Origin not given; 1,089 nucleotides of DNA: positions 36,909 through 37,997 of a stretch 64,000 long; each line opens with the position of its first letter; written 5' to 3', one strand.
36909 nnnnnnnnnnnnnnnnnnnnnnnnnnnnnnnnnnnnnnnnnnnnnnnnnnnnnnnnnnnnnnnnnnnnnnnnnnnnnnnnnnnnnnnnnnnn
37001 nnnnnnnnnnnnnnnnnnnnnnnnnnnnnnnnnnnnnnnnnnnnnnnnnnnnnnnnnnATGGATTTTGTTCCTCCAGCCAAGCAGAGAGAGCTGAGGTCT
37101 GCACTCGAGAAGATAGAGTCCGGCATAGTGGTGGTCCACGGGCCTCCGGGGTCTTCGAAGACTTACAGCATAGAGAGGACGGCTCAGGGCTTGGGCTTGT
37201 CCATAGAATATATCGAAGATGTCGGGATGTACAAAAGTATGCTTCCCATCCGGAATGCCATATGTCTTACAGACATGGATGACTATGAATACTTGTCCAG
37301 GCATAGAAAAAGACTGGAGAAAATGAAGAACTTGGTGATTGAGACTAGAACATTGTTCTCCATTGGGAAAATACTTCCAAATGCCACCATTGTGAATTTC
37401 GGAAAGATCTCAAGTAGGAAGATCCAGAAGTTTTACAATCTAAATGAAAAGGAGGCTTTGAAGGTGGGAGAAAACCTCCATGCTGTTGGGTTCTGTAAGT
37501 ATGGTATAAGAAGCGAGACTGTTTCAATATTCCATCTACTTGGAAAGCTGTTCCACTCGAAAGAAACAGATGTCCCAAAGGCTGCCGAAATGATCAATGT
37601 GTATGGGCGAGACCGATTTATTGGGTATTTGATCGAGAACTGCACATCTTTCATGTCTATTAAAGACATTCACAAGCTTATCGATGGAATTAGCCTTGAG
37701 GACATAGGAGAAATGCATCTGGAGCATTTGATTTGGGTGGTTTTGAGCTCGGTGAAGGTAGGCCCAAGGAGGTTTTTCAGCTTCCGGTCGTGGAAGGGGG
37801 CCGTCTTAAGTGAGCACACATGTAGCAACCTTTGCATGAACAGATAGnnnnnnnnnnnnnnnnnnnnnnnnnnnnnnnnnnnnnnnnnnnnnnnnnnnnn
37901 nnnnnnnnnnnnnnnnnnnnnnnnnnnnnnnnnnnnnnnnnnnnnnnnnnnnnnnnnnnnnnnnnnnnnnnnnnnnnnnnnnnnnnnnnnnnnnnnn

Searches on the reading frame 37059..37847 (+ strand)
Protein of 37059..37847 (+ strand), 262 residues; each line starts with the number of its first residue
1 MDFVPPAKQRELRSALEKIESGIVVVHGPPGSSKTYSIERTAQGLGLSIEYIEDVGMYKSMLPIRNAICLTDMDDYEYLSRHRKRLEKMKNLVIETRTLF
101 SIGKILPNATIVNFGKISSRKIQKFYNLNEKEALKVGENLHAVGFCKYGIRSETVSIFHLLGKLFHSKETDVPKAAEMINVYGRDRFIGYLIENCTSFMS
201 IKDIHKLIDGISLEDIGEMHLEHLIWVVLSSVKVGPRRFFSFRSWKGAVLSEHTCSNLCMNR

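Call 17: find_encoding_contigs(protein=window:37059-37847:+, flank=10000, max_places=1)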
Protein window:37059-37847:+ (262 aa): 6 contigs read that carry it; 1 place shown.
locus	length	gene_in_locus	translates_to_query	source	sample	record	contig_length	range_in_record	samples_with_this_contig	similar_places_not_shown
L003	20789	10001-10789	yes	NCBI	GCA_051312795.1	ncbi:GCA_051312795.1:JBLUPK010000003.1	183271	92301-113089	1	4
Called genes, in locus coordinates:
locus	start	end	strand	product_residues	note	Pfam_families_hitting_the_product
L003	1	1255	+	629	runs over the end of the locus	PF12341:Mcl1_mid (weak)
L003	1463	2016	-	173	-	PF01201:Ribosomal_S8e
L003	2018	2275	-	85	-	-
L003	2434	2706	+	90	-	-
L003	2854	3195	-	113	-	PF01247:Ribosomal_L35Ae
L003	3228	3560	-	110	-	-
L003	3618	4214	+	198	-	PF05557:MAD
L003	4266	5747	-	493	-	PF05843:Suf, PF23240:HAT_PRP39_N, PF23233:HAT_Syf1_CNRKL1_N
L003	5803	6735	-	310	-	PF07992:Pyr_redox_2, PF01266:DAO (weak), PF13738:Pyr_redox_3, PF00070:Pyr_redox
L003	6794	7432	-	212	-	PF17002:DUF5089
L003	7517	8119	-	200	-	PF01105:EMP24_GP25L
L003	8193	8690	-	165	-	PF04051:TRAPP (weak)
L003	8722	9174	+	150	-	PF01951:Archease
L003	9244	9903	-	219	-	-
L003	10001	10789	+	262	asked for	-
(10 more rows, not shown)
